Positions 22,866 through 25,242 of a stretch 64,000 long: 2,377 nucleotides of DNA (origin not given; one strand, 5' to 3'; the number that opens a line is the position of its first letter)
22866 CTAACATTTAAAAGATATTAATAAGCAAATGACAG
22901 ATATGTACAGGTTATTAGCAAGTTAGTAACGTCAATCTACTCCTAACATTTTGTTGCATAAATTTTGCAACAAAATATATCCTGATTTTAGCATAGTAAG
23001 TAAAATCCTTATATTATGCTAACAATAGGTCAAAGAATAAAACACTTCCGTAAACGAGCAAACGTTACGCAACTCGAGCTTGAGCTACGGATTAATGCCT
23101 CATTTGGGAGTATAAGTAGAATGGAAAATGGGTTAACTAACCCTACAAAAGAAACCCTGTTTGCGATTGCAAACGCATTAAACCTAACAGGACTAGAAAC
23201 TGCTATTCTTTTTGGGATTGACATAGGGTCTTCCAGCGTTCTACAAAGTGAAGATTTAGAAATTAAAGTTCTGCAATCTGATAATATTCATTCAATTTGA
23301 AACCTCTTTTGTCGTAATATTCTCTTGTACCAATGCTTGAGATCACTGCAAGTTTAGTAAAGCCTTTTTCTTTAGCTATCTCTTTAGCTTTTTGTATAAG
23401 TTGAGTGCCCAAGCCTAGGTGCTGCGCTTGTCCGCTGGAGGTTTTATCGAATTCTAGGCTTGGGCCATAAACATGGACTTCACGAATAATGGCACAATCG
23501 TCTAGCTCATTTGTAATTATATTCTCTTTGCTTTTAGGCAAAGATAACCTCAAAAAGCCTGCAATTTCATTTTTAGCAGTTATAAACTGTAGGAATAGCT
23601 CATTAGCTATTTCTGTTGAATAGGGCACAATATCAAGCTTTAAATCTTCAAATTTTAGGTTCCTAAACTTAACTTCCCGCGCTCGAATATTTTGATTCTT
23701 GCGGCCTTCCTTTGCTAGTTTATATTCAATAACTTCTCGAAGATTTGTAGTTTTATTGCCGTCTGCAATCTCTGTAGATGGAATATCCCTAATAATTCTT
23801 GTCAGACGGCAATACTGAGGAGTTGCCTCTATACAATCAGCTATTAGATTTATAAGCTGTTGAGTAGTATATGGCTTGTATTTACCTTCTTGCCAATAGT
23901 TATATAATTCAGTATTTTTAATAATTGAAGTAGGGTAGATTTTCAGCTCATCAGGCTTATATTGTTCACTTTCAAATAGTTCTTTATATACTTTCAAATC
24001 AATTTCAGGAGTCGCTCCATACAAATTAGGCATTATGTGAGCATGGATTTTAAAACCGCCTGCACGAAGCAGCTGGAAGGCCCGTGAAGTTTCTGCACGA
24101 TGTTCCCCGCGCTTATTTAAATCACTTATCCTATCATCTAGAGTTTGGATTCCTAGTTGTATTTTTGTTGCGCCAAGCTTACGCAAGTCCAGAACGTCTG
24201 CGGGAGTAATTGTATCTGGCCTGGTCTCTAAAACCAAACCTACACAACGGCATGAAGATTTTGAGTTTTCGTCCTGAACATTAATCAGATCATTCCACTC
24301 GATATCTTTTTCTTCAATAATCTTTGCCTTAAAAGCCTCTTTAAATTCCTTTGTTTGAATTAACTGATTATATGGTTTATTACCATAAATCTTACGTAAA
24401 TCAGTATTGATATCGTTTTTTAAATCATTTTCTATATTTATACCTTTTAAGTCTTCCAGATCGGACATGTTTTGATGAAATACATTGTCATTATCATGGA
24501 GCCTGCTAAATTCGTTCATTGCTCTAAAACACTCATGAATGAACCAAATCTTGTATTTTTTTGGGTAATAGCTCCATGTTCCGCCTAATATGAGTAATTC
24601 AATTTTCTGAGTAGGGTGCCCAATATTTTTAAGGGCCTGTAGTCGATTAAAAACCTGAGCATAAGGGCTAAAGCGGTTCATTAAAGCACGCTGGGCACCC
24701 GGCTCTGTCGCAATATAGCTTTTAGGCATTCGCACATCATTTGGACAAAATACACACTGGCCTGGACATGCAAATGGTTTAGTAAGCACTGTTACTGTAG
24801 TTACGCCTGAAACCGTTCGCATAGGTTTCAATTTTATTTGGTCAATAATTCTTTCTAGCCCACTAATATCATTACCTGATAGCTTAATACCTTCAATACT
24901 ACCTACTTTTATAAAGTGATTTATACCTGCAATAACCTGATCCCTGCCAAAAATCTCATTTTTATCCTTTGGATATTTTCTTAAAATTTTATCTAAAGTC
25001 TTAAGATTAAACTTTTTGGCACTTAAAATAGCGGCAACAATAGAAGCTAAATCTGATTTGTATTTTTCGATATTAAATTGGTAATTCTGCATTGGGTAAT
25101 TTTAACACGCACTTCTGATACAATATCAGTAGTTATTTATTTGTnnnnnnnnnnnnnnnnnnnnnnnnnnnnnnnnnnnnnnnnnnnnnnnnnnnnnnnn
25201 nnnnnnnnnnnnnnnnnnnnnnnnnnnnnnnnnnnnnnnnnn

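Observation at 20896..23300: Tandem duplicated divergent regulator cassette: XRE-HTH small gene paired with a TrmB-like regulator, twice in a row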

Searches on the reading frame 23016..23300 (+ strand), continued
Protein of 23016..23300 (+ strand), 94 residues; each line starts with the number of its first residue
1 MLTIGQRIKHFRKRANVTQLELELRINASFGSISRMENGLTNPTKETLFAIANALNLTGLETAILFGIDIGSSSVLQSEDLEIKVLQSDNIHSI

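Call 63: search_protein_families(library=padloc, proteins=[window:23016-23300:+, L014:3445-4821:-], max_evalue=0.01)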
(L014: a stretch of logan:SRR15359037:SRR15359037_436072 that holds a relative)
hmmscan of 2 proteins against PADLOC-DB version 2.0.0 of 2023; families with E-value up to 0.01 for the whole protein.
window:23016-23300:+ (94 aa): 12 families
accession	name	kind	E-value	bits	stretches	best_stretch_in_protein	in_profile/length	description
PDLC02926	HTH_VI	-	4.7e-07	28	1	4-58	2-56/92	-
PDLC03952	RmrA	-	5.3e-06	23.5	1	4-56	23-75/395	-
PDLC03951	RmrA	-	8.7e-06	22.9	1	5-57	10-62/400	-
PDLC03949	RmrA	-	1.1e-05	22.4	1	6-57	5-56/363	-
PDLC04142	capH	-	1.4e-05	24.1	1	4-63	7-63/103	capH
PDLC03954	RmrA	-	2.4e-05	21.5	1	5-58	12-65/380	-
PDLC03944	RmrA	-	2.5e-05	21.5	1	5-56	8-59/384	-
PDLC03947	RmrA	-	0.0002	18.3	1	4-57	12-65/383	-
PDLC03946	RmrA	-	0.00029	17.7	1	6-56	5-55/357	-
PDLC03948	RmrA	-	0.00039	17.4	1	5-57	10-62/397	-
PDLC04762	PDC-M64C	-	0.0039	15.3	1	4-57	28-81/97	-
PDLC03953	RmrA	-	0.0084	13.4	1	4-57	6-59/373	-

L014:3445-4821:- (458 aa): 0 families

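Call 64: search_protein_families(library=phrogs, proteins=[window:23016-23300:+, L014:3445-4821:-], max_evalue=0.001)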
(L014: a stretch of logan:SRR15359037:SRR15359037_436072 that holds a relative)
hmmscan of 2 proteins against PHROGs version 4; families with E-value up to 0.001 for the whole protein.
window:23016-23300:+ (94 aa): 11 families
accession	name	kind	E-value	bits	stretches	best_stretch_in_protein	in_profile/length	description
phrog_8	-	transcription regulation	1.5e-12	48.6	1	1-57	74-130/346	transcriptional regulator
phrog_3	-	transcription regulation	2.3e-09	38.5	1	1-74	86-154/430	transcriptional repressor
phrog_4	-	transcription regulation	1.5e-08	35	1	1-58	134-187/400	transcriptional repressor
phrog_5823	-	transcription regulation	8e-08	32.8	1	2-67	5-68/404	transcriptional regulator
phrog_1373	-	transcription regulation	7.8e-07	30.2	1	4-57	64-117/166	transcriptional regulator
phrog_2439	-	transcription regulation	2.1e-06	27.9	1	3-57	7-61/367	transcriptional regulator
phrog_2328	-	transcription regulation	6.8e-06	26.9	1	3-57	15-69/128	transcriptional repressor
phrog_2967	-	transcription regulation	1.6e-05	25.6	1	3-58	10-65/225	transcriptional regulator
phrog_4836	-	transcription regulation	0.00019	22.1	1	4-55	76-127/194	CII-like regulator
phrog_4583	-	transcription regulation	0.00032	21.7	1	5-58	12-65/81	transcriptional repressor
phrog_6463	-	DNA, RNA and nucleotide metabolism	0.00091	19.8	1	26-59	60-93/208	HTH DNA binding protein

L014:3445-4821:- (458 aa): 0 families

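Call 65: search_protein_families(library=ncbifam, proteins=[window:23016-23300:+, L014:3445-4821:-], max_evalue=0.001)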
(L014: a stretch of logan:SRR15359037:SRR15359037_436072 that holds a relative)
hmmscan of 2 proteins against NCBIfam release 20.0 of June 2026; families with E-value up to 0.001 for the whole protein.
window:23016-23300:+ (94 aa): 7 families
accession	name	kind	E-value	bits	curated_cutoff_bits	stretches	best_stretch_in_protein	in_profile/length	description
NF007257.0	PRK09706.1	subfamily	2.3e-09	37.2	101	1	3-71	5-71/135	transcriptional repressor DicA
NF041951.1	phage_RstR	subfamily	4.7e-08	33.3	80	1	3-58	2-57/108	RstR family transcriptional repressor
TIGR03070.1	couple_hipB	subfamily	1e-05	25.4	71.65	1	3-57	2-56/58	type II toxin-antitoxin system Y4mF family antitoxin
NF047948.1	male_kill_WMK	equivalog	2.8e-05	23.7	300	1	3-57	162-216/300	WO male-killing family protein Wmk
NF041575.1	antitoxPezA_Strep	equivalog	4.4e-05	23.5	290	1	4-58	2-56/158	type II toxin-antitoxin system antitoxin PezA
NF007271.0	PRK09726.1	equivalog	7.5e-05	22.6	79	1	6-58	15-67/88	type II toxin-antitoxin system antitoxin HipB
NF010465.0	PRK13890.1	equivalog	0.00094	19.3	96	0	14-57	16-59/121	conjugal transfer protein TrbA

L014:3445-4821:- (458 aa): 0 families

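Call 90: find_related_loci(query=A4, collection=viral_contigs, flank=5000)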
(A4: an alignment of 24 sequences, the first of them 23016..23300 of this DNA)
Query A4 (94 aa) in viral_contigs; peptide patterns used: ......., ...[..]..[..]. (x = any residue, [..] = any of these).
79 stretches matched a pattern; 1 encode a relative of the query (tblastn E <= 1e-3); 1 distinct loci.
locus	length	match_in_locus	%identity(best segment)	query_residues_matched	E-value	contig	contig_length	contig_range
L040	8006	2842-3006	44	7-58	5e-8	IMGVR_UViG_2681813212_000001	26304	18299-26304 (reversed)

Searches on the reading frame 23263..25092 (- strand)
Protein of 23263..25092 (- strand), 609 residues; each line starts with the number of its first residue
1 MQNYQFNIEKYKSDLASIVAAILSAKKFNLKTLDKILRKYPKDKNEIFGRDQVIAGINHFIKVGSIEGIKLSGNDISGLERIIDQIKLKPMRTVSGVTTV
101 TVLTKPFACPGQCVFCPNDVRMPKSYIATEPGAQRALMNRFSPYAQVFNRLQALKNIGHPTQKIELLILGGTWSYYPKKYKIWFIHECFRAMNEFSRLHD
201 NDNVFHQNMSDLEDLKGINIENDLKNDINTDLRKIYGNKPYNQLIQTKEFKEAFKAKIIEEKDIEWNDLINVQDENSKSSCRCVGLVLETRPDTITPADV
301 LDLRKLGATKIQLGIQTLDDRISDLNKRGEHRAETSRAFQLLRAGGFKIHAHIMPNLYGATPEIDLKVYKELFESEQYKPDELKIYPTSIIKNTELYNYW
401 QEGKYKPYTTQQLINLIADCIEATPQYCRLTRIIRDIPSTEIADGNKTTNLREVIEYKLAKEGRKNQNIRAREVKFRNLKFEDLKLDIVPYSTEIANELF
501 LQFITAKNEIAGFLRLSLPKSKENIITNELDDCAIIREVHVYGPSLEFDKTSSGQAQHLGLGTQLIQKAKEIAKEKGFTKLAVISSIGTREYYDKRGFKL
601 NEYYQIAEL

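Call 3: search_protein_families(library=pfam, proteins=[window:23263-25092:-], max_evalue=0.1)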
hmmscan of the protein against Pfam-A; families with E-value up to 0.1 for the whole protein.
window:23263-25092:- (609 aa): 6 families
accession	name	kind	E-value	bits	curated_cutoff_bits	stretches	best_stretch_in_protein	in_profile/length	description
PF16199.10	Radical_SAM_C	-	4.6e-22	78.4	31.9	1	380-459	1-83/85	Radical_SAM C-terminal domain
PF04055.27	Radical_SAM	-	3.1e-10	40.9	29.5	1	285-363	79-157/166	Radical SAM superfamily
PF00583.31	Acetyltransf_1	-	2.3e-05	25.1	20.7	1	504-598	38-116/116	Acetyltransferase (GNAT) family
PF13673.13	Acetyltransf_10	-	0.00017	22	23.6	1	555-599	62-108/128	Acetyltransferase (GNAT) domain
PF13508.13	Acetyltransf_7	-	0.0037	18.1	27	1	556-599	40-83/84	Acetyltransferase (GNAT) domain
PF13644.11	DKNYY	-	0.0049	17.9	25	0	30-220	23-117/141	DKNYY family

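Call 65: search_protein_families(library=ncbifam, proteins=[window:23263-25092:-], max_evalue=0.001)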
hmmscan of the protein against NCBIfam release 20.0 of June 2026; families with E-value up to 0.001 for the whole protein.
window:23263-25092:- (609 aa): 7 families
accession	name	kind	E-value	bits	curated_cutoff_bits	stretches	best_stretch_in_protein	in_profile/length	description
TIGR01211.1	ELP3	subfamily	5.1e-144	480.6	350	1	80-604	49-517/522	tRNA uridine(34) 5-carboxymethylaminomethyl modification radical SAM/GNAT enzyme Elp3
TIGR01212.1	TIGR01212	equivalog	1.6e-17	63.6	180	1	281-455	107-282/302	tRNA modification radical SAM protein MnmL/YtqA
NF006067.1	PRK08208.1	equivalog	2.8e-10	39.7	380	1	267-409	108-251/427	STM4012 family radical SAM protein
TIGR01210.1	TIGR01210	equivalog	3.4e-08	33.1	212.15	1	285-416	105-238/313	archaeosine biosynthesis radical SAM protein RaSEA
TIGR03994.1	rSAM_HemZ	equivalog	2.6e-06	26.8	321.4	1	290-420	180-309/401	coproporphyrinogen dehydrogenase HemZ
TIGR00539.1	hemN_rel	equivalog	3e-06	26.6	205.4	1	284-402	87-203/361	radical SAM family heme chaperone HemW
NF006060.0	PRK08207.1-3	equivalog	0.00011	21.2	653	1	290-416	248-373/477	coproporphyrinogen III oxidase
